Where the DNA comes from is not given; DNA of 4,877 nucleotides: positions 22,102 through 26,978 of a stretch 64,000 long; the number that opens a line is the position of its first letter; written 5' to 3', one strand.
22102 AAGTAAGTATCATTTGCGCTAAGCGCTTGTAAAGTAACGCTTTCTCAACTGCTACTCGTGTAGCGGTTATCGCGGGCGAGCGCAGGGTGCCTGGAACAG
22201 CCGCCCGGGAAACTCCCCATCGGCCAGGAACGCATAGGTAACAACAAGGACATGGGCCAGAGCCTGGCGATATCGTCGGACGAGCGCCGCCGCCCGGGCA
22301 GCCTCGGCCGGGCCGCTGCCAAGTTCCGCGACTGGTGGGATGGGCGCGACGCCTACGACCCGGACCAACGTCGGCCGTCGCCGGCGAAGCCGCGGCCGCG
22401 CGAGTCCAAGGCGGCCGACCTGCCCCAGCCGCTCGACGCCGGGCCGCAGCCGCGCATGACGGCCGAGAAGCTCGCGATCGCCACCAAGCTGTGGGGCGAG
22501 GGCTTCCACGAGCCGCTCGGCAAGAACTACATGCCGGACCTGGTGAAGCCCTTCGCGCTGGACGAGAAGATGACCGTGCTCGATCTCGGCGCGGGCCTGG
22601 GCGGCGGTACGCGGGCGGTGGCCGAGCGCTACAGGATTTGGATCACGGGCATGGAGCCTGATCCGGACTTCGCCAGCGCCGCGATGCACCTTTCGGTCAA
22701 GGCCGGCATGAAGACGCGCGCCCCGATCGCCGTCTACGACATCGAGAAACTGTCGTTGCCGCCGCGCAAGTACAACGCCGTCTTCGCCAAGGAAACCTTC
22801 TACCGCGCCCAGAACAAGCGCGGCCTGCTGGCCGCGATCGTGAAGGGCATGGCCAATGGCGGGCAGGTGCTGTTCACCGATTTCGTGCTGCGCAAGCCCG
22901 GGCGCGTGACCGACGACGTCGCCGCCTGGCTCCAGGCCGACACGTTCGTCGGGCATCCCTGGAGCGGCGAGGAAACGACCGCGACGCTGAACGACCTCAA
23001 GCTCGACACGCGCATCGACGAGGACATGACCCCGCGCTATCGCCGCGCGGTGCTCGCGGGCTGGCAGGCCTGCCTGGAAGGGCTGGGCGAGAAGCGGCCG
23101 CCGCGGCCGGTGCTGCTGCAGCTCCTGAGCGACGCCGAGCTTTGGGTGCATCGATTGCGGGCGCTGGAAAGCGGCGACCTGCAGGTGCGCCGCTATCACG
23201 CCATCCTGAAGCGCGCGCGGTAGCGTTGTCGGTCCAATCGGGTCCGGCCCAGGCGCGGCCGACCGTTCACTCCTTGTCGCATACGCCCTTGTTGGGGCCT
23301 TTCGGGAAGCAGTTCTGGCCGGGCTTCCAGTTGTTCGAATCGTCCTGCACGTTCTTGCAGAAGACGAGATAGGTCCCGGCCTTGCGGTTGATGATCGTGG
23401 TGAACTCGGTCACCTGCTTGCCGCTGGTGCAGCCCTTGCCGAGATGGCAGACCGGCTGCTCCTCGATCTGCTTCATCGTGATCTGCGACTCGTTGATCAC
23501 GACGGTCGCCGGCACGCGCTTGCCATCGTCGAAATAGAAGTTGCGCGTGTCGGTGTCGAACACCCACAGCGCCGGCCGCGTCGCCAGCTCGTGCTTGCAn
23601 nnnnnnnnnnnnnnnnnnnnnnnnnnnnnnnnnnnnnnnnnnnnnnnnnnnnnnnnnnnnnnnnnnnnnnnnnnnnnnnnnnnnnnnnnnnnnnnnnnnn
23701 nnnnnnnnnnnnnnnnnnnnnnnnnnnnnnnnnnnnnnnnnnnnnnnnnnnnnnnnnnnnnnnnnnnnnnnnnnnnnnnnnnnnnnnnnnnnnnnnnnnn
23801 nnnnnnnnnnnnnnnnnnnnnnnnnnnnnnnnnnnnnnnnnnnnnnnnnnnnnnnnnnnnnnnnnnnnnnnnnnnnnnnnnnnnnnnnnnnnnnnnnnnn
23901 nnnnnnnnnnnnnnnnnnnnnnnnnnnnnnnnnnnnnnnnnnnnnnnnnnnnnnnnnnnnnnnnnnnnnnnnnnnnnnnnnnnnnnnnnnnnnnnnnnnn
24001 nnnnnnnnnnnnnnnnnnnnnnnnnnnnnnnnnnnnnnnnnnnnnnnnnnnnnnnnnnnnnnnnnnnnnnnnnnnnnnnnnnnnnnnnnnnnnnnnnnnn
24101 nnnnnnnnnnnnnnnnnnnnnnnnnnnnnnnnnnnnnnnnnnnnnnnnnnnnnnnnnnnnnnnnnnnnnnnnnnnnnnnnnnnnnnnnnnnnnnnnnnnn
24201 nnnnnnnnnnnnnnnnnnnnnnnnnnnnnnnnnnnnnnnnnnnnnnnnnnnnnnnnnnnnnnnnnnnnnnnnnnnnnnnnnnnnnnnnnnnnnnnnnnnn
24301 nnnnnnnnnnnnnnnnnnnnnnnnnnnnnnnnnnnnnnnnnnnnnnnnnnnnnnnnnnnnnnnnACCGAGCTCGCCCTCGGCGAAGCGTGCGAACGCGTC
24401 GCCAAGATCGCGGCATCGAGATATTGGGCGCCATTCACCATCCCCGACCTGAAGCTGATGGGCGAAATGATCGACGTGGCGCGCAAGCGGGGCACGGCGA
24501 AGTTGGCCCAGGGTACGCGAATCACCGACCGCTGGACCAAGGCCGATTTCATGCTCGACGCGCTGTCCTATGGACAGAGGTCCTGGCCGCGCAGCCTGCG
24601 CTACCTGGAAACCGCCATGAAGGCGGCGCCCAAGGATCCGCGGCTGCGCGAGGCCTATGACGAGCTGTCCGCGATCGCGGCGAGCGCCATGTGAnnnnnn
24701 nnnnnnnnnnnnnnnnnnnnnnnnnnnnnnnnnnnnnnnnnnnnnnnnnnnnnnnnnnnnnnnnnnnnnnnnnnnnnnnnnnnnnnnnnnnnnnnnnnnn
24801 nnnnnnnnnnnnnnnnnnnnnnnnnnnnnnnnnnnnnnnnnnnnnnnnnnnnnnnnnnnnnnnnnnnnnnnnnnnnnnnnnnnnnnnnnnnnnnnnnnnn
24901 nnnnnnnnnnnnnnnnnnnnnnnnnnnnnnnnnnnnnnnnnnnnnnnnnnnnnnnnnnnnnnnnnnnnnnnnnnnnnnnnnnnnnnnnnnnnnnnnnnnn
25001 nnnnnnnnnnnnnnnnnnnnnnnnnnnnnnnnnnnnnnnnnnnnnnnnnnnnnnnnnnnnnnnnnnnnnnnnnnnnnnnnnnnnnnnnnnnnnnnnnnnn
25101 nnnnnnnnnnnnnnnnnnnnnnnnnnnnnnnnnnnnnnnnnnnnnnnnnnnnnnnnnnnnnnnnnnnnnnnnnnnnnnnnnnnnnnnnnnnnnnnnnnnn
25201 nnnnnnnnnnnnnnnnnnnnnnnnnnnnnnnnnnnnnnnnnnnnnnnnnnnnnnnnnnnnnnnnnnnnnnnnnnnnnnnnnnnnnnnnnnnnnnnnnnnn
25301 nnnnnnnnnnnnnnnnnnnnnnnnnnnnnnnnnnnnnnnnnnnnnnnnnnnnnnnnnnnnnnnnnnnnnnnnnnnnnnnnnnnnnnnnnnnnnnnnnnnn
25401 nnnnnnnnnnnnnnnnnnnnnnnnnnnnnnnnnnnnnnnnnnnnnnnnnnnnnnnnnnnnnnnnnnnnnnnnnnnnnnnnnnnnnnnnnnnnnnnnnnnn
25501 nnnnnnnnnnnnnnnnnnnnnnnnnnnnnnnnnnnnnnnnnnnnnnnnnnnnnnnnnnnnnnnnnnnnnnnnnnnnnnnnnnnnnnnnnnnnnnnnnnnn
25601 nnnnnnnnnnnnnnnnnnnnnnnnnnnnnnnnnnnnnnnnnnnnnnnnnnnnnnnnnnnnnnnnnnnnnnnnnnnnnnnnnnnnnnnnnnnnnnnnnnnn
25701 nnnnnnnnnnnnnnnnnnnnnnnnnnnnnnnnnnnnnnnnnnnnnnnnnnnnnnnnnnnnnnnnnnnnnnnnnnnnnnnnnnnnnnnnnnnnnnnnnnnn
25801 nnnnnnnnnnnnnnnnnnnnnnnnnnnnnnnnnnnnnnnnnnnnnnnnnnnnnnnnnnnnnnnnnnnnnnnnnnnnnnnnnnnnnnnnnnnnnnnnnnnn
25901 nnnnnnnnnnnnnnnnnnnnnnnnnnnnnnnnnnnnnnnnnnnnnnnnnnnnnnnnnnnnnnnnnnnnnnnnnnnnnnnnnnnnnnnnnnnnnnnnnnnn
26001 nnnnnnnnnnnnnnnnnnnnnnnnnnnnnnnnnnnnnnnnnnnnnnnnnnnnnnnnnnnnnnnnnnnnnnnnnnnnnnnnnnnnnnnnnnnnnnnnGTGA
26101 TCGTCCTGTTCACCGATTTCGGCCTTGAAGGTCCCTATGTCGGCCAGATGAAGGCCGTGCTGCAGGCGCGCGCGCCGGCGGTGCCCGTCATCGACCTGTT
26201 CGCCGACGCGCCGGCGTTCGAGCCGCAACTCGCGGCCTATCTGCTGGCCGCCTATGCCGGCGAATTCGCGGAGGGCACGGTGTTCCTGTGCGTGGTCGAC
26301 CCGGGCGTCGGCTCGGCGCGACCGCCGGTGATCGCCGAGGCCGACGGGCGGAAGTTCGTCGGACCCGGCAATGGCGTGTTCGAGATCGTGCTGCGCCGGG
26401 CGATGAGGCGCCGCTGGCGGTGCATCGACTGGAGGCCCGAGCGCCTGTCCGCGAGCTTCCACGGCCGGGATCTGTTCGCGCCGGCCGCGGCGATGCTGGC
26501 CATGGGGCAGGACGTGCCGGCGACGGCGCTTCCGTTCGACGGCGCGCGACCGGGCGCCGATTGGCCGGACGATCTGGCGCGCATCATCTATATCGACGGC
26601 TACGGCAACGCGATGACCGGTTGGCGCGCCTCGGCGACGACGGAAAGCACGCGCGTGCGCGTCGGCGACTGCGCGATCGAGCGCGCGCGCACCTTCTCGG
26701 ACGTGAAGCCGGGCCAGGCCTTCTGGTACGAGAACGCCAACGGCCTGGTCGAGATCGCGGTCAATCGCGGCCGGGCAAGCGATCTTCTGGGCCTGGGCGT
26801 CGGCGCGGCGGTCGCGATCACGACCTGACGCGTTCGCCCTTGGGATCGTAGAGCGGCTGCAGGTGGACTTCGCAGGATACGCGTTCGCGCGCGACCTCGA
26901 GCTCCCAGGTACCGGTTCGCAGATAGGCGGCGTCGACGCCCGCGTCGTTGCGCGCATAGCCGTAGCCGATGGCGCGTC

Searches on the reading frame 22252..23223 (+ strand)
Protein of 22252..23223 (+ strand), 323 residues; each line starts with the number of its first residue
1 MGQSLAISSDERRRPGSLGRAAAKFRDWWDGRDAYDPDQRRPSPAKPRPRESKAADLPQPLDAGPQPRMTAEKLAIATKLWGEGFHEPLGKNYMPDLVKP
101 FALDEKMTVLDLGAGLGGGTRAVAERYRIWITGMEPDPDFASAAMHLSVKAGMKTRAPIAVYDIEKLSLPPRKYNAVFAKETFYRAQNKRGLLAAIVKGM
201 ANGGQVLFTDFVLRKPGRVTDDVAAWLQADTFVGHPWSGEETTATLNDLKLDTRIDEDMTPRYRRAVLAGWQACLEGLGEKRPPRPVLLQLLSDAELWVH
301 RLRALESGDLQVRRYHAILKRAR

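Call 8: search_protein_families(library=pfam, proteins=[window:22252-23223:+], max_evalue=0.01)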
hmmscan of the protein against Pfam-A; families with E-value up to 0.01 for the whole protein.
window:22252-23223:+ (323 aa): 7 families
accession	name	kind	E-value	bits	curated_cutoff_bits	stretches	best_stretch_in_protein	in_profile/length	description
PF13649.12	Methyltransf_25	-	1.7e-07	32.3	27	1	109-204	1-97/97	Methyltransferase domain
PF13489.12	Methyltransf_23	-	2.9e-07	30.8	27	1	93-214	8-121/164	Methyltransferase domain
PF08241.18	Methyltransf_11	-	7.2e-07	30.2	21.2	1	110-208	1-95/95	Methyltransferase domain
PF13847.12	Methyltransf_31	-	2.8e-06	27.5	27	1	104-213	2-116/145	Methyltransferase domain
PF08242.18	Methyltransf_12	-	1.7e-05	25.9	30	1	110-205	1-97/98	Methyltransferase domain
PF02353.26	CMAS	-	0.00078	19.3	27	1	101-274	58-232/273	Mycolic acid cyclopropane synthetase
PF00398.26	RrnaAD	-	0.0018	17.9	24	1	93-146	18-70/263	Ribosomal RNA adenine dimethylase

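Call 13: find_related_loci(query=window:22252-23223:+, collection=genome_contigs, flank=10000)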
Query window:22252-23223:+ (323 aa) in genome_contigs; peptide patterns used: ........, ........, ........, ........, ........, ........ (x = any residue, [..] = any of these).
98 stretches matched a pattern; 2 encode a relative of the query (tblastn E <= 1e-3); 2 distinct loci.
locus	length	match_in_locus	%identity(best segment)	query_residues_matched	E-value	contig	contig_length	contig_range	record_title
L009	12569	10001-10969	85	1-323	9e-179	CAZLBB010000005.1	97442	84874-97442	MAG TPA_asm: uncultured Rhodospirillaceae bacterium isolate binchicken_co130_47 genome assembly, contig: NODE_403_length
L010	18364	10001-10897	61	23-321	2e-121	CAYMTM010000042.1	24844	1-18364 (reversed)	MAG TPA_asm: uncultured Rhodospirillaceae bacterium isolate binchicken_co274_48 genome assembly, contig: NODE_5165_lengt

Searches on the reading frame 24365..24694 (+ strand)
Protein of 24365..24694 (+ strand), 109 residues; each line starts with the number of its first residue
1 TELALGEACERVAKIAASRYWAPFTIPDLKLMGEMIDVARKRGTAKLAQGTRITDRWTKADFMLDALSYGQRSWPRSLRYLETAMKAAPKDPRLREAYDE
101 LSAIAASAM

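Call 8: search_protein_families(library=pfam, proteins=[window:24365-24694:+], max_evalue=0.01)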
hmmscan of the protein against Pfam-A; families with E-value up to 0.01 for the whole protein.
window:24365-24694:+ (109 aa): 0 families

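Call 38: find_related_loci(query=A4, collection=metagenome_contigs, flank=10000)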
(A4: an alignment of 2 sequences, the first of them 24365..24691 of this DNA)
Query A4 (109 aa) in metagenome_contigs; peptide patterns used: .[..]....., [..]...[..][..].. (x = any residue, [..] = any of these).
469 stretches matched a pattern, but none encodes a relative of the query by tblastn (E <= 1e-3).

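Call 39: find_related_loci(query=A4, collection=viral_contigs, flank=10000)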
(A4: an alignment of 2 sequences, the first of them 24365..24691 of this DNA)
Query A4 (109 aa) in viral_contigs; peptide patterns used: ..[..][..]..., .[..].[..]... (x = any residue, [..] = any of these).
246 stretches matched a pattern, but none encodes a relative of the query by tblastn (E <= 1e-3).

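Call 41: search_protein_representatives(protein=window:24365-24691:+)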
Query: 109 residues. Proteins with E-value up to 0.001 (for the whole library): 39; up to 1e-10: 8; up to 1e-30: 1. The best 39 are listed.
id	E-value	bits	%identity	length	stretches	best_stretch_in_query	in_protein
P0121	1.9e-32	127.4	73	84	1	26-108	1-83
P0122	1.6e-19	85.9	45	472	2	2-107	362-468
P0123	2.2e-19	85.4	46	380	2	2-108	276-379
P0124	1.4e-15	73.2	40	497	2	2-108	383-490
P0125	7.5e-15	70.9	39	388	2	2-108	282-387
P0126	8.3e-14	67.5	43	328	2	24-108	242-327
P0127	1.2e-13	67.0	64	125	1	1-59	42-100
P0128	3.8e-11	59.0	45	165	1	2-108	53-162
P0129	2.6e-10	56.3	42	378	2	50-108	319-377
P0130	3.5e-10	55.9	42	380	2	39-108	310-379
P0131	4.8e-10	55.5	48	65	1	49-108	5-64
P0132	5.2e-08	48.9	38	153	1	2-108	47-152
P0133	2.4e-07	46.8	37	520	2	58-101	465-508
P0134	5.9e-07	45.5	37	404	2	58-98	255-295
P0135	3.6e-06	43.0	37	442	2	58-102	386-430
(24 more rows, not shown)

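Call 43: search_protein_families(library=pfam, proteins=[P0121, P0122, P0123, P0124, P0125, P0126, P0127, P0128, P0132, P0133], max_evalue=0.01)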
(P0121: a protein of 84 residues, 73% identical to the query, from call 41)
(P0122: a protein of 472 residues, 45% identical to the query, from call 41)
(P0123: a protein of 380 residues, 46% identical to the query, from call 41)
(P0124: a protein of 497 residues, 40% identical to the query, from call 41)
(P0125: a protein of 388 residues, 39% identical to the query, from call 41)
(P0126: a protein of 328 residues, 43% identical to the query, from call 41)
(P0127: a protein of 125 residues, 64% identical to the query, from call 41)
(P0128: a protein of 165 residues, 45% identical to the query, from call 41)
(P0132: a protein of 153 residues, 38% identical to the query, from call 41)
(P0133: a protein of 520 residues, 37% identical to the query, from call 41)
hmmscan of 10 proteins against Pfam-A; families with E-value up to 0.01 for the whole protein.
P0121 (84 aa): 0 families

P0122 (472 aa): 0 families

P0123 (380 aa): 3 families
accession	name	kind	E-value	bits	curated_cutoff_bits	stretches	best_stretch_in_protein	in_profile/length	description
PF13174.12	TPR_6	-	0.00012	22.9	26.3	0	191-218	5-32/33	Tetratricopeptide repeat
PF07719.23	TPR_2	-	0.00028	21.2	27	0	191-219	6-34/34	Tetratricopeptide repeat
PF13428.12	TPR_14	-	0.0094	17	23.5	0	192-223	7-38/44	Tetratricopeptide repeat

P0124 (497 aa): 1 family
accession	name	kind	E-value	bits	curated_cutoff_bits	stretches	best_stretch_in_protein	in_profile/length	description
PF07719.23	TPR_2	-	0.0022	18.4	27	0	300-328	6-34/34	Tetratricopeptide repeat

P0125 (388 aa): 6 families
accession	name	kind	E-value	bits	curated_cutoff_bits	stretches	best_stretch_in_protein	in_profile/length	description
PF14559.12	TPR_19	-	6.4e-06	26.8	25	0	349-379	3-33/68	Tetratricopeptide repeat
PF07719.23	TPR_2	-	5.9e-05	23.3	27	0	192-222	3-33/34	Tetratricopeptide repeat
PF13428.12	TPR_14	-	0.0001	23.1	23.5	0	195-230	6-41/44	Tetratricopeptide repeat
PF21545.3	T7SS_EccA1_N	-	0.00041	20.2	27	1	117-256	103-231/272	T7SS, ESX-1 secretion system protein EccA1, N-terminal domain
PF14853.12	Fis1_TPR_C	-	0.0011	19.6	25.3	0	197-221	8-32/53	Fis1 C-terminal tetratricopeptide repeat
PF13424.12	TPR_12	-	0.0073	16.9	30.1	0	196-258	9-73/77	Tetratricopeptide repeat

P0126 (328 aa): 1 family
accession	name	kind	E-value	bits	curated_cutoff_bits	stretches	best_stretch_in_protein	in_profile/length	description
PF13428.12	TPR_14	-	0.0021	19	23.5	0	59-91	7-39/44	Tetratricopeptide repeat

P0127 (125 aa): 0 families

P0128 (165 aa): 0 families

P0132 (153 aa): 1 family
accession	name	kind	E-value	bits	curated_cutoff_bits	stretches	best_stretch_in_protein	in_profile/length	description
PF07719.23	TPR_2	-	0.0071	16.8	27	0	28-55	2-29/34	Tetratricopeptide repeat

P0133 (520 aa): 13 families
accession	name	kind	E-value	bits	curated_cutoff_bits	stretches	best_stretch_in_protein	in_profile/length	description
PF07719.23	TPR_2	-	2.9e-14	52.3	27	1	254-284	2-32/34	Tetratricopeptide repeat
PF13432.12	TPR_16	-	1.3e-11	45.2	32.7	1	248-287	26-65/65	Tetratricopeptide repeat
PF13428.12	TPR_14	-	6.9e-10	39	23.5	0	334-367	6-39/44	Tetratricopeptide repeat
PF14559.12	TPR_19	-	4.6e-08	33.7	25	0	265-293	3-31/68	Tetratricopeptide repeat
PF00515.34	TPR_1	-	8.2e-08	32.2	27.8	0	255-285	3-33/34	Tetratricopeptide repeat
PF13424.12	TPR_12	-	1.1e-07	32.3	30.1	0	244-282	36-74/77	Tetratricopeptide repeat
PF13181.12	TPR_8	-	5.9e-06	26.5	25.7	0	264-282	12-30/34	Tetratricopeptide repeat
PF13176.12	TPR_7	-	1.1e-05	25.5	27.9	0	265-284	11-30/36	Tetratricopeptide repeat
PF23914.1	TPR_CcmH_CycH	-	3.1e-05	24.3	42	0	252-286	120-154/158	Cytochrome c-type biogenesis protein H TPR domain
PF12895.13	ANAPC3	-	0.00016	22.3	27.2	0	324-358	18-51/82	Anaphase-promoting complex, cyclosome, subunit 3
PF13371.12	TPR_9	-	0.004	17.6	35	0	326-368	26-68/73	Tetratricopeptide repeat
PF23354.1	TPR_NUP160_120_M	-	0.005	16.7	27.2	0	252-295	37-80/265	NUP160/120 middle TPR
PF13414.12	TPR_11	-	0.0059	16.7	26.8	0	265-289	6-30/42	TPR repeat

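Call 45: find_encoding_contigs(protein=P0123, flank=10000, max_places=3)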
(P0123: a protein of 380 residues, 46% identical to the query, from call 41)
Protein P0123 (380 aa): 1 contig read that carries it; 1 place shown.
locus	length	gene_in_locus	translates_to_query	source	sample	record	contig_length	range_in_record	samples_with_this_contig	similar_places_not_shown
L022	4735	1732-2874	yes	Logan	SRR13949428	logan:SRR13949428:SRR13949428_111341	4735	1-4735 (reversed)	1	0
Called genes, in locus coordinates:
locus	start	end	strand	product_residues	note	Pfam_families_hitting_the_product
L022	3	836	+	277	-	?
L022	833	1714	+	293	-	-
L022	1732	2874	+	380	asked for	-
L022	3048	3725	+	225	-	PF11249:DUF3047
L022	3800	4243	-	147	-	PF03733:YccF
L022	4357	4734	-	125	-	?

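Call 51: find_encoding_contigs(protein=P0121, flank=10000, max_places=4)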
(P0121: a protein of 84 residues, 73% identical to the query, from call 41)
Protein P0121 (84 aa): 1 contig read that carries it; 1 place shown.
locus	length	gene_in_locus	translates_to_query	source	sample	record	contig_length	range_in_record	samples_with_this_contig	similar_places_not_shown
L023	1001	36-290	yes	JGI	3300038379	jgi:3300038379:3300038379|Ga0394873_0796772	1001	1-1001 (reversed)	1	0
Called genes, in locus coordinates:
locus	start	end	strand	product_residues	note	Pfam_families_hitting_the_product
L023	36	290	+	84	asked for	-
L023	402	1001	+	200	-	?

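Call 71: search_protein_families(library=phrogs, proteins=[P0123, P0122], max_evalue=0.01)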
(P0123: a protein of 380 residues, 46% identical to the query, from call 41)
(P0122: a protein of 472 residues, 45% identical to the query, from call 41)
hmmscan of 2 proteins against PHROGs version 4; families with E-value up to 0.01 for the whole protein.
P0123 (380 aa): 0 families

P0122 (472 aa): 0 families

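Call 72: search_protein_families(library=ncbifam, proteins=[P0123, P0122, P0125], max_evalue=0.001)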
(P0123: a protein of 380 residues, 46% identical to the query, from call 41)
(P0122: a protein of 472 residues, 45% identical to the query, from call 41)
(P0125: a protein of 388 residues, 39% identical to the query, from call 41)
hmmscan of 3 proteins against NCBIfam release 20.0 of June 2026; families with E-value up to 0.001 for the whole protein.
P0123 (380 aa): 0 families

P0122 (472 aa): 0 families

P0125 (388 aa): 1 family
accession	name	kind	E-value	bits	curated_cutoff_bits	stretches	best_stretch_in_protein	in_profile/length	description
TIGR02917.1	PEP_TPR_lipo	equivalog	0.00034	18.6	312.2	0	191-234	296-339/899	XrtA/PEP-CTERM system TPR-repeat protein PrsT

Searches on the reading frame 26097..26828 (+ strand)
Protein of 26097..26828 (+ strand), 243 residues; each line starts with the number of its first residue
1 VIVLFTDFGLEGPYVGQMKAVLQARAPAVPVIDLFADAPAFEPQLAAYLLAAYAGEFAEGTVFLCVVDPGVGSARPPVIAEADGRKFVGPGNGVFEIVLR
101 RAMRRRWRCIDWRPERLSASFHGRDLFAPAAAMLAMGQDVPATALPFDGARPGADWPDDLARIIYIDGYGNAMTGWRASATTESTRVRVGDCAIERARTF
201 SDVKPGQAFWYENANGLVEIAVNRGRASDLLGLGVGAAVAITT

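Call 8: search_protein_families(library=pfam, proteins=[window:26097-26828:+], max_evalue=0.01)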
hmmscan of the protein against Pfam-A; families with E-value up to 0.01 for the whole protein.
window:26097-26828:+ (243 aa): 2 families
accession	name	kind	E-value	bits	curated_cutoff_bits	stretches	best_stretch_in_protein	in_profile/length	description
PF01887.21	SAM_HAT_N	-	5.3e-45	153.2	26.3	1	2-140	1-141/145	SAM hydroxide adenosyltransferase N-terminal domain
PF20257.3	SAM_HAT_C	-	1.5e-20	73.7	25.5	1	162-239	2-83/84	SAM hydroxide adenosyltransferase C-terminal domain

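Call 10: find_encoding_contigs(protein=window:26097-26828:+, flank=10000, max_places=10)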
Protein window:26097-26828:+ (243 aa): 10 contigs read that carry it; 8 places shown.
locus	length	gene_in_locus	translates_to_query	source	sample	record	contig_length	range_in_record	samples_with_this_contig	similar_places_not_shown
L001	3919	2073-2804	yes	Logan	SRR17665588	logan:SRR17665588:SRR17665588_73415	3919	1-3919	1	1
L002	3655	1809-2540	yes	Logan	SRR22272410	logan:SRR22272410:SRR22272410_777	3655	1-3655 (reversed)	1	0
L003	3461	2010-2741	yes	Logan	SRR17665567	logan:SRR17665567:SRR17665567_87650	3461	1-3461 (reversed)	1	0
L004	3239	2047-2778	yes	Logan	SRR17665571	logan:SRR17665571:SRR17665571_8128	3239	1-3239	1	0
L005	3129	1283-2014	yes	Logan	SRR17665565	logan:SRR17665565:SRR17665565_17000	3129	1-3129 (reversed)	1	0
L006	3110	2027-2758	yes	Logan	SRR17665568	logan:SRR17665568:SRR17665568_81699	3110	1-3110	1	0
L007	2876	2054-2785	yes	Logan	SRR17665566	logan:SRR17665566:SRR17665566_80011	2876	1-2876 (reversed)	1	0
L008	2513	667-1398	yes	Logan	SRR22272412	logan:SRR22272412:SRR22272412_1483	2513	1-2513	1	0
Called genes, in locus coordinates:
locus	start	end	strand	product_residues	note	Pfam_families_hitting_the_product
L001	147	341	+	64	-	-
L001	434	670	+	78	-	-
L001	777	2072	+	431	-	PF07690:MFS_1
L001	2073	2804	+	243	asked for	PF01887:SAM_HAT_N, PF20257:SAM_HAT_C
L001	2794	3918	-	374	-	?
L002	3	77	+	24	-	?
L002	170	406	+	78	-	-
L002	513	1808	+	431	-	PF07690:MFS_1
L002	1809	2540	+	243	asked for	PF01887:SAM_HAT_N, PF20257:SAM_HAT_C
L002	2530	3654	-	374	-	?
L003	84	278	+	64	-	-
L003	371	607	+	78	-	-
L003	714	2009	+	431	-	PF07690:MFS_1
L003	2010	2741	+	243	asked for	PF01887:SAM_HAT_N, PF20257:SAM_HAT_C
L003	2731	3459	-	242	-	?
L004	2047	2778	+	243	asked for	PF01887:SAM_HAT_N, PF20257:SAM_HAT_C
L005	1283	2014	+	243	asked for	PF01887:SAM_HAT_N, PF20257:SAM_HAT_C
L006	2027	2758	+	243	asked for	PF01887:SAM_HAT_N, PF20257:SAM_HAT_C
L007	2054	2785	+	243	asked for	PF01887:SAM_HAT_N, PF20257:SAM_HAT_C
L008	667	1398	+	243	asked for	PF01887:SAM_HAT_N, PF20257:SAM_HAT_C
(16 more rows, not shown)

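Call 72: search_protein_families(library=ncbifam, proteins=[window:26097-26828:+], max_evalue=0.001)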
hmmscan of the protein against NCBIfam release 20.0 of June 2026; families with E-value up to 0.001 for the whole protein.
window:26097-26828:+ (243 aa): 2 families
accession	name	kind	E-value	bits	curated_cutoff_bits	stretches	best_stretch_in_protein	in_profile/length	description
NF058624.1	RSAMHdlseTHET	equivalog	4.4e-46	157.5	350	1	3-241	4-249/250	(R)-S-adenosyl-L-methionine hydrolase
NF053629.1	RSAMPyrc0463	equivalog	2.2e-29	102.8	470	1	1-241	1-253/256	(R)-S-adenosyl-L-methionine hydrolase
